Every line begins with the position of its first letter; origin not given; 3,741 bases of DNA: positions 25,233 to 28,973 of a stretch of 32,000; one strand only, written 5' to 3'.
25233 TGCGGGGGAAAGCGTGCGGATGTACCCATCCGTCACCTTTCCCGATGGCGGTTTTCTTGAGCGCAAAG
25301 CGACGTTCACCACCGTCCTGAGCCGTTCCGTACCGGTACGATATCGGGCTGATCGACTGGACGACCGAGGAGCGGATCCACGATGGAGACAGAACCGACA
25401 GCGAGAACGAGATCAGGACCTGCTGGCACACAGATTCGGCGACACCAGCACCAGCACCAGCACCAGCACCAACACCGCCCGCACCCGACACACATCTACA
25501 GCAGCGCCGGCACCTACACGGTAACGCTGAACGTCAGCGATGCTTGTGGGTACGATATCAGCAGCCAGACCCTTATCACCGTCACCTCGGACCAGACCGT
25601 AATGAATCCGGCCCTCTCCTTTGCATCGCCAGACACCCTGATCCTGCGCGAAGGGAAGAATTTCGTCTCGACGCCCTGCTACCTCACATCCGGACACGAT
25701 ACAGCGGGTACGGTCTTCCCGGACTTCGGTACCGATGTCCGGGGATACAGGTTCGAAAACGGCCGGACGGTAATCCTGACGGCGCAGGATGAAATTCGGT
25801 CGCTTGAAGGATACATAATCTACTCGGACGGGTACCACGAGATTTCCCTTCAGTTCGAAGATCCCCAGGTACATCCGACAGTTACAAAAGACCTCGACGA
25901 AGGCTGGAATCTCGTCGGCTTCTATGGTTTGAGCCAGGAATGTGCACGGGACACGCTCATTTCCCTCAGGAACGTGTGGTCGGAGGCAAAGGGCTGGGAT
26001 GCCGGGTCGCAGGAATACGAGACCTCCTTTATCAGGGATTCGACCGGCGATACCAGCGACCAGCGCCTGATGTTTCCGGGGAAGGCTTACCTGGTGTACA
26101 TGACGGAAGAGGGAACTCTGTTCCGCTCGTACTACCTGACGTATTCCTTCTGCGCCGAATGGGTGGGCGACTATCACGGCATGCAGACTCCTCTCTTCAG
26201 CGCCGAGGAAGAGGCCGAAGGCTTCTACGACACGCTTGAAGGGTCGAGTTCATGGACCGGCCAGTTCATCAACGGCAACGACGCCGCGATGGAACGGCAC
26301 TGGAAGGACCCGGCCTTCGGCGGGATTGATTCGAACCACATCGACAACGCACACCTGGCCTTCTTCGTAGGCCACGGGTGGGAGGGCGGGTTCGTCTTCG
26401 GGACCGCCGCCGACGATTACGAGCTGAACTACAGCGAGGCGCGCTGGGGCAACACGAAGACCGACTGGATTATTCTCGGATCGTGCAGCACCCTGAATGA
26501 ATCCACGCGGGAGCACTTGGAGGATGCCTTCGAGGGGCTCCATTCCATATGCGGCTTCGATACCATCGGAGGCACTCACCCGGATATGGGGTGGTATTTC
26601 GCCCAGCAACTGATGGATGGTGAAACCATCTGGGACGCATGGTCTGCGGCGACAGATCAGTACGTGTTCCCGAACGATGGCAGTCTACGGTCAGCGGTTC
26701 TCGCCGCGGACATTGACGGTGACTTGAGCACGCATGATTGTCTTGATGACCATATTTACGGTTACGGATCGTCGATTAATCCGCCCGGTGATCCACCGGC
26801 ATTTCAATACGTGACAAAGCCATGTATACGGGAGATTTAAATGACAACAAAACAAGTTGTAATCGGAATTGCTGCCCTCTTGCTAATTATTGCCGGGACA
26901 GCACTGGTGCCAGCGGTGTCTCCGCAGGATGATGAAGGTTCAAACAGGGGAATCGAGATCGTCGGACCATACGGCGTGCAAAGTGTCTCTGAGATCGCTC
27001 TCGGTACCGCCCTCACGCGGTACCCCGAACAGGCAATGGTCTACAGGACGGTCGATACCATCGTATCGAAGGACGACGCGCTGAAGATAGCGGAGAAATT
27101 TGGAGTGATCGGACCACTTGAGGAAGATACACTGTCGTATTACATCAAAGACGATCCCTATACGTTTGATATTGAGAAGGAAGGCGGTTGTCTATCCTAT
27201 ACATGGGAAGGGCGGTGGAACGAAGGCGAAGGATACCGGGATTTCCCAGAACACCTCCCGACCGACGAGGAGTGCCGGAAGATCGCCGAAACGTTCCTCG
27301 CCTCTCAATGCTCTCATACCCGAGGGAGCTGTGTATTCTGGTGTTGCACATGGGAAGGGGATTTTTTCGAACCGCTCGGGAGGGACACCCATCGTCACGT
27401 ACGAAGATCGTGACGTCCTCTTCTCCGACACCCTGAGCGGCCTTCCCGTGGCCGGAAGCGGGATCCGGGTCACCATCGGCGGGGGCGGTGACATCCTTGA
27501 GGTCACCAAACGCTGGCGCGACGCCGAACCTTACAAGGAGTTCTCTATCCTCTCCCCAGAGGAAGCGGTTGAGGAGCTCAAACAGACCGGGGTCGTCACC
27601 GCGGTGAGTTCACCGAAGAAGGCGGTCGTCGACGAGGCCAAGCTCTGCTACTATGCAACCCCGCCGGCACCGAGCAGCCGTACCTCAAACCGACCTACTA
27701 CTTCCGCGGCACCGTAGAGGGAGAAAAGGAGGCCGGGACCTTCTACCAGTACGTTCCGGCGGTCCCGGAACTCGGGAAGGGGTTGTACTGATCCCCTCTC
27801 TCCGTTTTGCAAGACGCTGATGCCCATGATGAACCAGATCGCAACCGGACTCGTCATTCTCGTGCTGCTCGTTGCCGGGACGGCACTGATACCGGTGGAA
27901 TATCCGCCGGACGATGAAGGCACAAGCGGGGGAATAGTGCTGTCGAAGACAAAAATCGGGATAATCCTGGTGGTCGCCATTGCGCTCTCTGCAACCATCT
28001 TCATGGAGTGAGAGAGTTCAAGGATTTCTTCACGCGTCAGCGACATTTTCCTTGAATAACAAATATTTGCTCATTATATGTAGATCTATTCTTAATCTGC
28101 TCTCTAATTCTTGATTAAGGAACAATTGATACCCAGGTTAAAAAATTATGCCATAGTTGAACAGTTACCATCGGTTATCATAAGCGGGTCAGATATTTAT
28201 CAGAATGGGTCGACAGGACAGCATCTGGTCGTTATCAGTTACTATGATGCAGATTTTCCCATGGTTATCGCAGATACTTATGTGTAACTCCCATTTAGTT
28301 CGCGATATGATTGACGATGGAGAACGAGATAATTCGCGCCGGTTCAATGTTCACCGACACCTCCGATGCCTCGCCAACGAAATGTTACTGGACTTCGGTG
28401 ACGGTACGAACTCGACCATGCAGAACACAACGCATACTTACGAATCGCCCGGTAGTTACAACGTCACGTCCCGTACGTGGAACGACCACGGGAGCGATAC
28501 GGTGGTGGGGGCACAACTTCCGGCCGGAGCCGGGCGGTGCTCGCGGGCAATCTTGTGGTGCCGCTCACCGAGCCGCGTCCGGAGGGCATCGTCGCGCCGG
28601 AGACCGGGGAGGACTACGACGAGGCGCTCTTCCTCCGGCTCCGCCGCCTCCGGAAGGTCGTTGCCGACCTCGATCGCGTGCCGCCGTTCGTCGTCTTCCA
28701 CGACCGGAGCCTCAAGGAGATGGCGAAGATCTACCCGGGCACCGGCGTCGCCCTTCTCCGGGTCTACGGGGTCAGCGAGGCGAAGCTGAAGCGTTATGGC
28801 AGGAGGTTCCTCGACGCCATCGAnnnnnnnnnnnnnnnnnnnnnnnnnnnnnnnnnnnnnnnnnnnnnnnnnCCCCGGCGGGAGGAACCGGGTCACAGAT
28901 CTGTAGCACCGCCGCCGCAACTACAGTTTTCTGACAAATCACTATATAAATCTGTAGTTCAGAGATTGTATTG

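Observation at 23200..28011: Module B: a ~260-aa two-subdomain unit present four times, always directly after domain A, fused or as an anchored stand-alone gene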

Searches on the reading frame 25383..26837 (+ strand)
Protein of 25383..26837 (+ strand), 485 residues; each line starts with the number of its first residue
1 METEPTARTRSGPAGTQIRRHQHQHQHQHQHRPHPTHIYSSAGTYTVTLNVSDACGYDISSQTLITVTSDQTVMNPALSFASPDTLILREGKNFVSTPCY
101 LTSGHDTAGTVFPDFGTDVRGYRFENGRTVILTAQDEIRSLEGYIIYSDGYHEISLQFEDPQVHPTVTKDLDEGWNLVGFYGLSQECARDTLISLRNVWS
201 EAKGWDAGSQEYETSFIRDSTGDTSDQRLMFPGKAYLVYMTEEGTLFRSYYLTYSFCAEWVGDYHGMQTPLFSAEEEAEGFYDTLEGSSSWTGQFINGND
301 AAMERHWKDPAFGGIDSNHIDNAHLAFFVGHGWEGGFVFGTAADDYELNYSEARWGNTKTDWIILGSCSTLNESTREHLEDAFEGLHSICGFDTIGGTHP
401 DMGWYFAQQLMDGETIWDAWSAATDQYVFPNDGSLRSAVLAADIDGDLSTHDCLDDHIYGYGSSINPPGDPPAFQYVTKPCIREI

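Call 4: search_protein_families(library=pfam, proteins=[window:25383-26837:+], max_evalue=1)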
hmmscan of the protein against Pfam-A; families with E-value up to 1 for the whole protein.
window:25383-26837:+ (485 aa): 3 families
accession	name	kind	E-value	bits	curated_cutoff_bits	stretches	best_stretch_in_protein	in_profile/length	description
PF19872.4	DUF6345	-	5.1e-47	160.6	26.9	1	259-473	2-215/221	Family of unknown function (DUF6345)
PF00801.26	PKD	-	1.7e-06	28.4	23.5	1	30-56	44-70/80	PKD domain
PF18911.6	PKD_4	-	4.6e-06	27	27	1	33-63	50-80/85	PKD domain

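Call 9: search_protein_families(library=ncbifam, proteins=[window:25383-26837:+], max_evalue=1)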
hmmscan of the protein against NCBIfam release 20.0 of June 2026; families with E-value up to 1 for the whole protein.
window:25383-26837:+ (485 aa): 3 families
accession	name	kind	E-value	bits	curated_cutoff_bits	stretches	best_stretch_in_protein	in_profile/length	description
NF058578.1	CPR_pilus_PamR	equivalog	0.013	14.3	300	1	34-69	205-239/297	pilus system RbmA-like protein PamR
TIGR03773.1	anch_rpt_wall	hypoth_equivalog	0.16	10.8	190.3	1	30-73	397-441/516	TIGR03773 family transporter-associated surface protein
NF033932.1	LapB_rpt_80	domain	0.17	12.2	45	1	43-68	1-25/83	LapB repeat-containing protein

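Call 92: search_protein_families(library=padloc, proteins=[window:25383-26837:+], max_evalue=0.01)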
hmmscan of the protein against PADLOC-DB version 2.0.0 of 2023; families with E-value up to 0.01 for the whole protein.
window:25383-26837:+ (485 aa): 0 families

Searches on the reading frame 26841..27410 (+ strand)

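Call 4: search_protein_families(library=pfam, proteins=[window:26841-27410:+], max_evalue=1)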
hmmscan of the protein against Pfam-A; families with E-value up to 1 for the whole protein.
window:26841-27410:+ (190 aa): 3 families
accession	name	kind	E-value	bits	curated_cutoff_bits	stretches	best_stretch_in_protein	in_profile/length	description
PF01586.21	Basic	-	0.093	14.3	25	1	98-169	7-75/86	Myogenic Basic domain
PF16244.11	DUF4901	-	0.11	13.1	27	0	114-161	56-97/148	YcdB, YcdC repeated domain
PF06800.18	Sugar_transport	-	0.29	10.9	26.3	1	2-35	109-142/280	Sugar transport protein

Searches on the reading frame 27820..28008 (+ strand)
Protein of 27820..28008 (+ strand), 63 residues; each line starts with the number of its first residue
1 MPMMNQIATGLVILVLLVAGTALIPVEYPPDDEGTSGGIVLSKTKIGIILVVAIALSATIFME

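Call 4: search_protein_families(library=pfam, proteins=[window:27820-28008:+], max_evalue=1)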
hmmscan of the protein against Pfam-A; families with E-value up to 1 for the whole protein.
window:27820-28008:+ (63 aa): 1 family
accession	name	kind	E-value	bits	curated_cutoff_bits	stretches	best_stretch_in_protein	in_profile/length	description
PF12911.12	OppC_N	-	0.5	10.7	23.9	1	9-31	18-40/53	N-terminal TM domain of oligopeptide transport permease C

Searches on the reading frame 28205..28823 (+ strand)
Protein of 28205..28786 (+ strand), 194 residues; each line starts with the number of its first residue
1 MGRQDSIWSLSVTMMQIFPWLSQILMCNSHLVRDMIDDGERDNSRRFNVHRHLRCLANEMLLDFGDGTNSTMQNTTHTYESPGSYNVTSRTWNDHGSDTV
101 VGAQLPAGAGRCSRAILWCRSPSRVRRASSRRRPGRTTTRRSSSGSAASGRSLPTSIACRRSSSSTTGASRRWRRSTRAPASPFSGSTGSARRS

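Call 79: search_protein_families(library=pfam, proteins=[window:28205-28786:+, window:28311-28823:+], max_evalue=0.01)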
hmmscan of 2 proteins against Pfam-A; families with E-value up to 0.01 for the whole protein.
window:28205-28786:+ (194 aa): 2 families
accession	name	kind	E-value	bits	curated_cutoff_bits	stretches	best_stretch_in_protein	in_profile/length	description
PF18911.6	PKD_4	-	2.2e-09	37.7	27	1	63-99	40-76/85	PKD domain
PF00801.26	PKD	-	1.2e-08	35.3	23.5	1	62-99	34-73/80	PKD domain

window:28311-28823:+ (171 aa): 0 families
